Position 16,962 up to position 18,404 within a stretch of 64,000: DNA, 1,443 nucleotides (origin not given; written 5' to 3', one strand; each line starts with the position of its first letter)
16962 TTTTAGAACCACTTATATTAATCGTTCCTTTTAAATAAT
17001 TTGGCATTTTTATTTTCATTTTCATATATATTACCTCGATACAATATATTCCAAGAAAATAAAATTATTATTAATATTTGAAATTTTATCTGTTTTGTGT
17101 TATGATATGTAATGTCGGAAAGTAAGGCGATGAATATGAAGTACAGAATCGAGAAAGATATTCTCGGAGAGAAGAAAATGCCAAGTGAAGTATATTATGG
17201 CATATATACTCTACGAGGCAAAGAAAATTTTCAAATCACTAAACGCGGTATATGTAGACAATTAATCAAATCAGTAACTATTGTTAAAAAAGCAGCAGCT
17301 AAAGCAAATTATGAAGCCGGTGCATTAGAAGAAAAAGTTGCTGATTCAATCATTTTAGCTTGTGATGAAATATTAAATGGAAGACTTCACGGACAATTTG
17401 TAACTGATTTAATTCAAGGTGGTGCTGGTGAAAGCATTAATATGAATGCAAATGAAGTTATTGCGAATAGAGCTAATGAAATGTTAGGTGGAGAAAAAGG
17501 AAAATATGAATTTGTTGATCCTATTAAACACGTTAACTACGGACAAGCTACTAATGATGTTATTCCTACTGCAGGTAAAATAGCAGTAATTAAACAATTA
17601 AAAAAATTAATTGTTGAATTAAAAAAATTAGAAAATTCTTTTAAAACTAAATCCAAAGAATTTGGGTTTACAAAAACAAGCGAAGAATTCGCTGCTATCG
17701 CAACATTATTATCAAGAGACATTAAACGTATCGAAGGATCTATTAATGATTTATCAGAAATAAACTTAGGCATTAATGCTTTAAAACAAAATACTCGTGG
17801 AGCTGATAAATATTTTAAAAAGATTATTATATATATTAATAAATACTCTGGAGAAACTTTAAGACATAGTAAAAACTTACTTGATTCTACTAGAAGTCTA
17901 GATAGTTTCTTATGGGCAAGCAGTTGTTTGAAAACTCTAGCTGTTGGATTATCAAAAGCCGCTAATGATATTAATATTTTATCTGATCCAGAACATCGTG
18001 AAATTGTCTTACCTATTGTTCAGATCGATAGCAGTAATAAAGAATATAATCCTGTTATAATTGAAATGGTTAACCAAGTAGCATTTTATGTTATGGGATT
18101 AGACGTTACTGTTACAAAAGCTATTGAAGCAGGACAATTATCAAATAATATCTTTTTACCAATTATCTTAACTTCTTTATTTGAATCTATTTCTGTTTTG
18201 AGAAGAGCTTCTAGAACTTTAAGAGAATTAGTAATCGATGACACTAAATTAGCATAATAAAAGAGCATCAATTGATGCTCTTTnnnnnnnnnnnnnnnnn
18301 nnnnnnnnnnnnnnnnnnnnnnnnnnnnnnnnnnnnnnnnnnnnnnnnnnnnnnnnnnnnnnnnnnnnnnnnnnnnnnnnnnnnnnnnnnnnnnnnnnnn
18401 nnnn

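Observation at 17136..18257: Fumarase/aspartase-superfamily protein with a degenerate catalytic SS loop and no C-terminal domain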

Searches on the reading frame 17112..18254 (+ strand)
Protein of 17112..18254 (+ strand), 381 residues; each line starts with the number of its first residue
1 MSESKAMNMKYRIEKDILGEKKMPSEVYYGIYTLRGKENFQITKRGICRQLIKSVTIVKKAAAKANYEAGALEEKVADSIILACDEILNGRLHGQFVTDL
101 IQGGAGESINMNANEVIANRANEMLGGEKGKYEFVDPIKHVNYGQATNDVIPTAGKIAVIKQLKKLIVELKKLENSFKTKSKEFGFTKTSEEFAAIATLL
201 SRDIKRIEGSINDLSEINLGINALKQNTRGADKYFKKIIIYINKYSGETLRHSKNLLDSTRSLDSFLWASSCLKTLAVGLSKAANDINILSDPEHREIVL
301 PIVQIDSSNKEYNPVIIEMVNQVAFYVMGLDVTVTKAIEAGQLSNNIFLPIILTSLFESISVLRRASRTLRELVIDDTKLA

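Call 3: search_protein_families(library=pfam, proteins=[window:17112-18254:+], max_evalue=1)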
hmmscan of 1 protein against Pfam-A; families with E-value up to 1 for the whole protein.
window:17112-18254:+ (381 aa): 2 families
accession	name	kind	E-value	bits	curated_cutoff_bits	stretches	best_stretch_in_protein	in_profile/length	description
PF00206.25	Lyase_1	-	7.4e-43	147.6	27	1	19-329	1-312/312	Lyase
PF04949.18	Transcrip_act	-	0.056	13.8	27.5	0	280-345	63-128/154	Transcriptional activator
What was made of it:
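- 17136..18257 (+): Coding sequence of the 373-aa truncated aspartase homolog (domains 1 and 2 only), stop TAA at 18255-18257. Pfam Lyase_1 (call 3).
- On Aspartase/fumarase superfamily (Pfam Lyase_1, PF00206): E = 7.4e-43, 147.6 bits against a cut-off of 27, model positions 1-312 of 312 (call 3).
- On Aspartate ammonia-lyase / class II fumarase: No PF10415 hit (call 3).
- Checked: Pfam Lyase_1, E = 7e-43, covering the whole 312-position model (call 3).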

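Call 4: search_protein_families(library=ncbifam, proteins=[window:17112-18254:+], max_evalue=1)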
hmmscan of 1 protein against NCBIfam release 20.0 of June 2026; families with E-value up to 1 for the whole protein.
window:17112-18254:+ (381 aa): 5 families
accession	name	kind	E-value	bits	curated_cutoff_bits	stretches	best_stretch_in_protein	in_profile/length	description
NF008909.0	PRK12273.1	subfamily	2.5e-115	386.1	510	1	8-377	2-392/474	aspartate ammonia-lyase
TIGR00839.1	aspA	equivalog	7e-104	348.3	681.2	1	12-376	1-386/468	aspartate ammonia-lyase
NF011092.0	PRK14515.1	subfamily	1.2e-88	298.1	876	1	8-372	8-391/479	aspartate ammonia-lyase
TIGR00979.1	fumC_II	equivalog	9.8e-70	235.6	664.75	1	11-374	1-384/458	class II fumarate hydratase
NF009089.0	PRK12425.1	equivalog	2.8e-49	168.2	840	1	12-375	3-386/464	class II fumarate hydratase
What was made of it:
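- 17136..18257 (+): AspA models match but score below their cut-offs (call 4).
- On Aspartate ammonia-lyase (NCBIfam TIGR00839 aspA equivalog; NF008909): 348.3 bits against 681.2 for TIGR00839, and 386.1 against 510 for NF008909 (call 4).
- Checked: NCBIfam aspA models score 348-386 bits, below their cut-offs of 510-681 (call 4).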

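Call 5: search_solved_structures(query=window:17112-18254:+, max_evalue=0.01, show_alignments=2)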
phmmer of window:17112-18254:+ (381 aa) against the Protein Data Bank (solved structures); distinct sequences matched with E-value up to 0.01: 46.
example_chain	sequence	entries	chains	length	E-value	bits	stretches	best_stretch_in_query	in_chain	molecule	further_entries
3r6y_A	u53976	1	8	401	1.6e-87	297.4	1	7-372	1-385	Aspartase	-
1j3u_A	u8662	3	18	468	2.9e-87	296.5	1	7-372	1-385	aspartase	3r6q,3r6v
8rj0_A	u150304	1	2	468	1.4e-85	291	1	7-372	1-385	Aspartate ammonia-lyase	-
8rj1_A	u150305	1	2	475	2.9e-82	280.1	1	9-374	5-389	Aspartate ammonia lyase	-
6wng_A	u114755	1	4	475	3.1e-77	263.6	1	10-377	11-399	Aspartate ammonia-lyase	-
1jsw_A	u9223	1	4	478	7.8e-73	249.1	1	9-375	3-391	L-ASPARTATE AMMONIA-LYASE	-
3ocf_A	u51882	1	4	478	9.5e-71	242.2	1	11-377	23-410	Fumarate lyase:Delta crystallin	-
3oce_A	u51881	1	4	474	1.3e-70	241.8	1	12-377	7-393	Fumarate lyase:Delta crystallin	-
3gtd_A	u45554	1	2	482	1.2e-48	169.6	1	9-364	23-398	Fumarate hydratase class II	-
1yfm_A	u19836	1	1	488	2.4e-47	165.3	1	5-374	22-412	FUMARASE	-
3rd8_A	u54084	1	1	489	1.6e-46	162.5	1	8-377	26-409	Fumarate hydratase class II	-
3rrp_A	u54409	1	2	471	1.6e-46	162.5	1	8-376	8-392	Probable fumarate hydratase Fum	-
3e04_A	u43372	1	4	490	8.9e-45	156.8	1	7-372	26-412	Fumarate hydratase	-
36ad_A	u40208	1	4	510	1.1e-44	156.5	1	8-372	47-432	Fumarate hydratase, mitochondrial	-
7c1c_A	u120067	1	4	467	1.3e-44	156.3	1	10-363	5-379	Fumarate hydratase class II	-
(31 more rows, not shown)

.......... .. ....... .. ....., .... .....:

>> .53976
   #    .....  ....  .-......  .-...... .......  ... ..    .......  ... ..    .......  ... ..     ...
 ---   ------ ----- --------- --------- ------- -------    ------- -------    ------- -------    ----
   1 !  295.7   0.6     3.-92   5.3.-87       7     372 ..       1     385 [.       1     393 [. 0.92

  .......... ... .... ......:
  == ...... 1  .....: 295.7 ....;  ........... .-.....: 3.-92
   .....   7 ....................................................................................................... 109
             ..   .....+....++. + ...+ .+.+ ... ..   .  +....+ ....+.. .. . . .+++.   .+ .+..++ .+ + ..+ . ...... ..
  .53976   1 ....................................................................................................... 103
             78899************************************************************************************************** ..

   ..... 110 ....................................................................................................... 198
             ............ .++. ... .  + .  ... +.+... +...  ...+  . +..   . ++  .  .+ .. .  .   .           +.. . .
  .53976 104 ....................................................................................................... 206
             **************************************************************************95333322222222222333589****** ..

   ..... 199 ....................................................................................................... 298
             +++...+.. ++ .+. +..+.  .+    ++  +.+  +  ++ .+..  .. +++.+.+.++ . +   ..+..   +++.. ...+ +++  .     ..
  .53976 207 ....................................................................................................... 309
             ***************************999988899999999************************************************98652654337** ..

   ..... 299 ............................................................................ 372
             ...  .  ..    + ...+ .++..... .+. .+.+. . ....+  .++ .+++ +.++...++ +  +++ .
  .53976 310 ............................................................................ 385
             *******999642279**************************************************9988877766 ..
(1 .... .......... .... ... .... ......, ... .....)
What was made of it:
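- On Aspartate ammonia-lyase / class II fumarase: The alignment ends at model position about 390 of 470 (calls 4, 5).
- Checked: The best solved relative is Bacillus AspB, 1j3u/3r6y, E about 1e-87 (call 5).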

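Call 6: find_homologous_proteins(query=window:17112-18254:+, max_evalue=1e-10)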
Query window:17112-18254:+ (381 aa): 8000 proteins with E <= 1e-10 among 8000 candidates; the best 120 are listed.
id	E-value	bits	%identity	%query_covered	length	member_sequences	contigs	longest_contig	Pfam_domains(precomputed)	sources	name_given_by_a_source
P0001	3.7e-217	738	91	98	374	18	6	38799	PF00206.26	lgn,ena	-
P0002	3.0e-196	670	82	98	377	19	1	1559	PF00206.26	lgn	-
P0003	3.1e-193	660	80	98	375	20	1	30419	PF00206.26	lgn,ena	-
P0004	3.5e-162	558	97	71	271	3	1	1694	PF00206.26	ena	-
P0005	8.4e-155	533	77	82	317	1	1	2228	PF00206.26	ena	-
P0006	5.8e-146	504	63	97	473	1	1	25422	PF10415.15,PF00206.26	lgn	-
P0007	1.8e-141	490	63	98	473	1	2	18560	PF10415.15,PF00206.26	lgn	-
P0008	3.4e-141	489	63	97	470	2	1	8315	PF10415.15,PF00206.26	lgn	-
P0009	8.1e-141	487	63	97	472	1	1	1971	PF10415.15,PF00206.26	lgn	-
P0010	5.7e-140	485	62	97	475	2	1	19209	PF10415.15,PF00206.26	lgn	-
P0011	1.6e-138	480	62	97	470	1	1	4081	PF10415.15,PF00206.26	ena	-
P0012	2.1e-138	480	63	97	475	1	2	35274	PF10415.15,PF00206.26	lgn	-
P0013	9.2e-138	477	61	97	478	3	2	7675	PF10415.15,PF00206.26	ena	-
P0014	9.7e-138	477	61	97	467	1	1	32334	PF10415.15,PF00206.26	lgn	-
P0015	1.4e-137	477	61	97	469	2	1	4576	PF10415.15,PF00206.26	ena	-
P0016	1.5e-137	477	63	98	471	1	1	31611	PF10415.15,PF00206.26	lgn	-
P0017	1.8e-137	476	62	98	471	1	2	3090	PF10415.15,PF00206.26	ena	-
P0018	2.0e-137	476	62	98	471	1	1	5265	PF10415.15,PF00206.26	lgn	-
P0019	2.3e-137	476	63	98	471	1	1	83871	PF10415.15,PF00206.26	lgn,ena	-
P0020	2.4e-137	476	62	98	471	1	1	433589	PF10415.15,PF00206.26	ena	-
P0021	2.6e-137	476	63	98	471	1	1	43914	PF10415.15,PF00206.26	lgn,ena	-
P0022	2.7e-137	476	62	96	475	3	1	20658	PF10415.15,PF00206.26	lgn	-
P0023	2.8e-137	476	63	98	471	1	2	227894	PF10415.15,PF00206.26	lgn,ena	-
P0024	2.9e-137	476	63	98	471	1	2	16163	PF10415.15,PF00206.26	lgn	-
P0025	2.9e-137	476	63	98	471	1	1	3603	PF10415.15,PF00206.26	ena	-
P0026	2.9e-137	476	63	98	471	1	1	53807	PF10415.15,PF00206.26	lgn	-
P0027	2.9e-137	476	63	98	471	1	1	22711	PF10415.15,PF00206.26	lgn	-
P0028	2.9e-137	476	62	97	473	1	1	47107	PF10415.15,PF00206.26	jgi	-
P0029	3.1e-137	476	62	98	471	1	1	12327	PF10415.15,PF00206.26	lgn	-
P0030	3.2e-137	476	62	98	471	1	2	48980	PF10415.15,PF00206.26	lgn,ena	-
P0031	3.5e-137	476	63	97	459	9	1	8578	PF10415.15,PF00206.26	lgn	-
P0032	3.5e-137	476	63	98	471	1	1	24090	PF10415.15,PF00206.26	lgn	-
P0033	3.5e-137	476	62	98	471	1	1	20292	PF10415.15,PF00206.26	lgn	-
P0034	3.5e-137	476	62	98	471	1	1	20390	PF10415.15,PF00206.26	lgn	-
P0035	3.8e-137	475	62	98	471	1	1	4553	PF10415.15,PF00206.26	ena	-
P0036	3.9e-137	475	63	98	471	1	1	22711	PF10415.15,PF00206.26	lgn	-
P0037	4.2e-137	475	62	98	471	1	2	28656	PF10415.15,PF00206.26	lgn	-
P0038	4.3e-137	475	62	98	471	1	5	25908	PF10415.15,PF00206.26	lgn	-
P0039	4.3e-137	475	62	98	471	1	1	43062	PF10415.15,PF00206.26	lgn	-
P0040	4.6e-137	475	62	98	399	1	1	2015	PF00206.26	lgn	-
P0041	4.7e-137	475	62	98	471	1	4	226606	PF10415.15,PF00206.26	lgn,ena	-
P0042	4.9e-137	475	62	98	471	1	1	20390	PF10415.15,PF00206.26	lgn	-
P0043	4.9e-137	475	61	98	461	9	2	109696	PF10415.15,PF00206.26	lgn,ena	-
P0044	4.9e-137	475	62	98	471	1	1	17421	PF10415.15,PF00206.26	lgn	-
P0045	5.0e-137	475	62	98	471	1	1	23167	PF10415.15,PF00206.26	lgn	-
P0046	5.1e-137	475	62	98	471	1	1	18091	PF10415.15,PF00206.26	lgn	-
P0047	5.1e-137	475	62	98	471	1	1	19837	PF10415.15,PF00206.26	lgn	-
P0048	5.1e-137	475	62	98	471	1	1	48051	PF10415.15,PF00206.26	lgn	-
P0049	5.2e-137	475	62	98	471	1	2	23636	PF10415.15,PF00206.26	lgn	-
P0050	5.2e-137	475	63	98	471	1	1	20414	PF10415.15,PF00206.26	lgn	-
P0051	5.3e-137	475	62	98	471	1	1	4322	PF10415.15,PF00206.26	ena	-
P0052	5.3e-137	475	62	98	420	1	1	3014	PF00206.26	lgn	-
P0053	5.4e-137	475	62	98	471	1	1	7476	PF10415.15,PF00206.26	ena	-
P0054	5.5e-137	475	62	98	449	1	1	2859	PF00206.26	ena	-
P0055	5.6e-137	475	62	98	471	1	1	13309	PF10415.15,PF00206.26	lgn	-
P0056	5.6e-137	475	62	98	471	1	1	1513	PF10415.15,PF00206.26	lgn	-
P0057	5.7e-137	475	62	98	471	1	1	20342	PF10415.15,PF00206.26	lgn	-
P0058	5.8e-137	475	62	98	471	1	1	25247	PF10415.15,PF00206.26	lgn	-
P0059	5.8e-137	475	62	98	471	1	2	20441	PF10415.15,PF00206.26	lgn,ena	-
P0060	5.9e-137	475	62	98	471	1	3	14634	PF10415.15,PF00206.26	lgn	-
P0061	5.9e-137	475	62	98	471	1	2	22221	PF10415.15,PF00206.26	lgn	-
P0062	6.2e-137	475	62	98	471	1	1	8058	PF10415.15,PF00206.26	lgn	-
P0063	6.4e-137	475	62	98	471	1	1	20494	PF10415.15,PF00206.26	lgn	-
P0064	6.5e-137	475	62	98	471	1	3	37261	PF10415.15,PF00206.26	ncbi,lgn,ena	-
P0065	6.5e-137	475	62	98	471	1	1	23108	PF10415.15,PF00206.26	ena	-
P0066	6.6e-137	475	62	98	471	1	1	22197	PF10415.15,PF00206.26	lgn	-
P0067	6.6e-137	475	62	98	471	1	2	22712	PF10415.15,PF00206.26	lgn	-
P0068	6.6e-137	475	62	98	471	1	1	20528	PF10415.15,PF00206.26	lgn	-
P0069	6.7e-137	475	62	98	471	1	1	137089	PF10415.15,PF00206.26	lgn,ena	-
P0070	6.7e-137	475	62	98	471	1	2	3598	PF10415.15,PF00206.26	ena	-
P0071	6.7e-137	475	62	98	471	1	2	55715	PF10415.15,PF00206.26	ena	-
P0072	6.7e-137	475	62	98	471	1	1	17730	PF10415.15,PF00206.26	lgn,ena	-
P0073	6.8e-137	475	62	98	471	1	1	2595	PF10415.15,PF00206.26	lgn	-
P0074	6.8e-137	475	62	98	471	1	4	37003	PF10415.15,PF00206.26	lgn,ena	-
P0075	6.8e-137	475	62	98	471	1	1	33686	PF10415.15,PF00206.26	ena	-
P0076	6.8e-137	475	62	98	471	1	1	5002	PF10415.15,PF00206.26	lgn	-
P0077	6.8e-137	475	62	98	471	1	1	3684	PF10415.15,PF00206.26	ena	-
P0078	6.8e-137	475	62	98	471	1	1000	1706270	PF10415.15,PF00206.26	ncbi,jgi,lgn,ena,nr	ncbi:MAG: aspartate ammonia-lyase [Acholeplasmatales bacterium]|jgi:aspartate ammonia-lyase|nr:aspar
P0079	6.8e-137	475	62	98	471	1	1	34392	PF10415.15,PF00206.26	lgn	-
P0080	6.8e-137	475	62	98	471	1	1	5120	PF10415.15,PF00206.26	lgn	-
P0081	6.8e-137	475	62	98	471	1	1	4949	PF10415.15,PF00206.26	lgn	-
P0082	6.8e-137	475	62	98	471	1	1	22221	PF10415.15,PF00206.26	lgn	-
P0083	6.8e-137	475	62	98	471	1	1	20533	PF10415.15,PF00206.26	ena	-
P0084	6.8e-137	475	62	98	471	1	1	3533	PF10415.15,PF00206.26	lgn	-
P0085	6.8e-137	475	62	98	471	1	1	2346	PF10415.15,PF00206.26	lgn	-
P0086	6.8e-137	475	62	98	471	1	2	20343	PF10415.15,PF00206.26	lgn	-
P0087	6.8e-137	475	62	98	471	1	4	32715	PF10415.15,PF00206.26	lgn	-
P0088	6.8e-137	475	62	98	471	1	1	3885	PF10415.15,PF00206.26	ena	-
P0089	6.8e-137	475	62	98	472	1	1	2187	PF10415.15,PF00206.26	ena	-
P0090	6.8e-137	475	62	98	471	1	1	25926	PF10415.15,PF00206.26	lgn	-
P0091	6.8e-137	475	62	98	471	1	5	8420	PF10415.15,PF00206.26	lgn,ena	-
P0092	6.8e-137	475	62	98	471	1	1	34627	PF10415.15,PF00206.26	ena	-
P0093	6.9e-137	475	62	98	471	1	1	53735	PF10415.15,PF00206.26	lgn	-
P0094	6.9e-137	475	62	98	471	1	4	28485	PF10415.15,PF00206.26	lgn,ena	-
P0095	6.9e-137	475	62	98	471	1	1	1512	PF10415.15,PF00206.26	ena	-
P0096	6.9e-137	475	62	98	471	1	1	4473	PF10415.15,PF00206.26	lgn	-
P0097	6.9e-137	475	62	98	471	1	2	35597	PF10415.15,PF00206.26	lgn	-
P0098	7.0e-137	475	62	98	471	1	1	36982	PF10415.15,PF00206.26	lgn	-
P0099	7.0e-137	475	62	98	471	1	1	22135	PF10415.15,PF00206.26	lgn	-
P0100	7.0e-137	475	62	98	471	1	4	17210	PF10415.15,PF00206.26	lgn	-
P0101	7.1e-137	475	62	98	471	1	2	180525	PF10415.15,PF00206.26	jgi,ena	jgi:aspartate ammonia-lyase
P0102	7.1e-137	475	62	98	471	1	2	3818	PF10415.15,PF00206.26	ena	-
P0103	7.1e-137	475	62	98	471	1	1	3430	PF10415.15,PF00206.26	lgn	-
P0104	7.2e-137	475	62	98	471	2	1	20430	PF10415.15,PF00206.26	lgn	-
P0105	7.2e-137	475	62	98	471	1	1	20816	PF10415.15,PF00206.26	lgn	-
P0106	7.2e-137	475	62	98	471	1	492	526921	PF10415.15,PF00206.26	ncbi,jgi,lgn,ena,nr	ncbi:MAG: aspartate ammonia-lyase [Bacilli bacterium]|nr:aspartate ammonia-lyase [Bacilli bacterium]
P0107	7.2e-137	475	62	98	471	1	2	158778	PF10415.15,PF00206.26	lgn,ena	-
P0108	7.2e-137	475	62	98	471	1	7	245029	PF10415.15,PF00206.26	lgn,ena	-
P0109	7.3e-137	474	62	98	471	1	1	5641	PF10415.15,PF00206.26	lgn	-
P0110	7.3e-137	474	62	98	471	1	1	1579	PF10415.15,PF00206.26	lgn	-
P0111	7.3e-137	474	62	98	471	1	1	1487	PF10415.15,PF00206.26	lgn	-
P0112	7.3e-137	474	62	98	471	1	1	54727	PF10415.15,PF00206.26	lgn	-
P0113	7.6e-137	474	62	98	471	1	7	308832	PF10415.15,PF00206.26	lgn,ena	-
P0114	7.7e-137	474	62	98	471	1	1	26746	PF10415.15,PF00206.26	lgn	-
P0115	7.7e-137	474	62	98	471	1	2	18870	PF10415.15,PF00206.26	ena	-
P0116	7.8e-137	474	62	98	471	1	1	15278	PF10415.15,PF00206.26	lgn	-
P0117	8.0e-137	474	62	98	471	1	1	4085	PF10415.15,PF00206.26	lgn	-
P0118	8.4e-137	474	62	98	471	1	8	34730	PF10415.15,PF00206.26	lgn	-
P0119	8.5e-137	474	62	98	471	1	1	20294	PF10415.15,PF00206.26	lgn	-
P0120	8.6e-137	474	62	98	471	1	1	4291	PF10415.15,PF00206.26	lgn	-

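Call 9: find_encoding_contigs(protein=P0001, flank=10000, max_places=4)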
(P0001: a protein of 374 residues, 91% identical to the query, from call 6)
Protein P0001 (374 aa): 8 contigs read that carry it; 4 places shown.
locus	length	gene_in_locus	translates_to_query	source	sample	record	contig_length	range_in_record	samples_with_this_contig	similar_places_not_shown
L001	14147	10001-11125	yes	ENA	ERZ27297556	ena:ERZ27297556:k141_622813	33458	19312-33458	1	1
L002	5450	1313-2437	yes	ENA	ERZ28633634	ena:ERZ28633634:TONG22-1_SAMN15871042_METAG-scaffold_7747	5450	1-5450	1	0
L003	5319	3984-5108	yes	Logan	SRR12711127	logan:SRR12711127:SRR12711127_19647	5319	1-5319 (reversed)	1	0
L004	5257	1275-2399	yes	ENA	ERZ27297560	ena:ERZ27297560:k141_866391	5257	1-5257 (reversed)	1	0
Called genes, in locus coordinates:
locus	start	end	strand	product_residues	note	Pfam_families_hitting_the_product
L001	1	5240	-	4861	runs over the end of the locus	-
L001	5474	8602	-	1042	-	-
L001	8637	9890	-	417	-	PF00275:EPSP_synthase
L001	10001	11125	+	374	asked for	PF00206:Lyase_1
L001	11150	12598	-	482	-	PF00150:Cellulase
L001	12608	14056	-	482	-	PF00150:Cellulase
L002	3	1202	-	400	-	?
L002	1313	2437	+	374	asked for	PF00206:Lyase_1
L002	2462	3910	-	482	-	PF00150:Cellulase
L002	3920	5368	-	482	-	PF00150:Cellulase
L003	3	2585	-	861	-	?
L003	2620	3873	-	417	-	PF00275:EPSP_synthase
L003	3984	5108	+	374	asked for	PF00206:Lyase_1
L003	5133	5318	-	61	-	?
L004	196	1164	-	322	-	PF00275:EPSP_synthase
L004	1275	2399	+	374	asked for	PF00206:Lyase_1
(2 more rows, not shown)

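Call 10: find_encoding_contigs(protein=P0003, flank=10000, max_places=3)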
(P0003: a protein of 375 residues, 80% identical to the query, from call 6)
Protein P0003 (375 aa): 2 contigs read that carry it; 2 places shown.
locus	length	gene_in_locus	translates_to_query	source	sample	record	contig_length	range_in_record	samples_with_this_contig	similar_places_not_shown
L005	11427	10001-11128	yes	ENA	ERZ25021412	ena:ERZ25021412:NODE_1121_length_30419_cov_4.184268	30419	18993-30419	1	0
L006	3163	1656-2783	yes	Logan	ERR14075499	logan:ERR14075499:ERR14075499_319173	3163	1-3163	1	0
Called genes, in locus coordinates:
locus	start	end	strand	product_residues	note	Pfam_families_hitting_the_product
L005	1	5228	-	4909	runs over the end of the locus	-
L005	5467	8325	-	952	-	-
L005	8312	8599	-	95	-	-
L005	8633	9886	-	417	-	PF00275:EPSP_synthase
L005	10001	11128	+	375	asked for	PF00206:Lyase_1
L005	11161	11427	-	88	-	?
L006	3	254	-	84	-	?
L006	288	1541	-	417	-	PF00275:EPSP_synthase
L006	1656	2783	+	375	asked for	PF00206:Lyase_1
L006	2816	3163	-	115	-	?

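Call 11: find_encoding_contigs(protein=P0002, flank=10000, max_places=3)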
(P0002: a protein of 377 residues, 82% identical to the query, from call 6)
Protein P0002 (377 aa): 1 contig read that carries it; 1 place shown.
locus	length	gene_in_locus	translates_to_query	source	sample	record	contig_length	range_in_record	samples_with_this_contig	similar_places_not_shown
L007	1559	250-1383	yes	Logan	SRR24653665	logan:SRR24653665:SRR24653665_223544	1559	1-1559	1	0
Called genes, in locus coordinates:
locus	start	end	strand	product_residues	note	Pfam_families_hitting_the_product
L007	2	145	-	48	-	?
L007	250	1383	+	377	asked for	PF00206:Lyase_1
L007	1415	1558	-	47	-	?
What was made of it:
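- Checked: Proteins with the same lesions come from contigs in at least seven separately accessioned samples or assemblies (calls 9-11).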
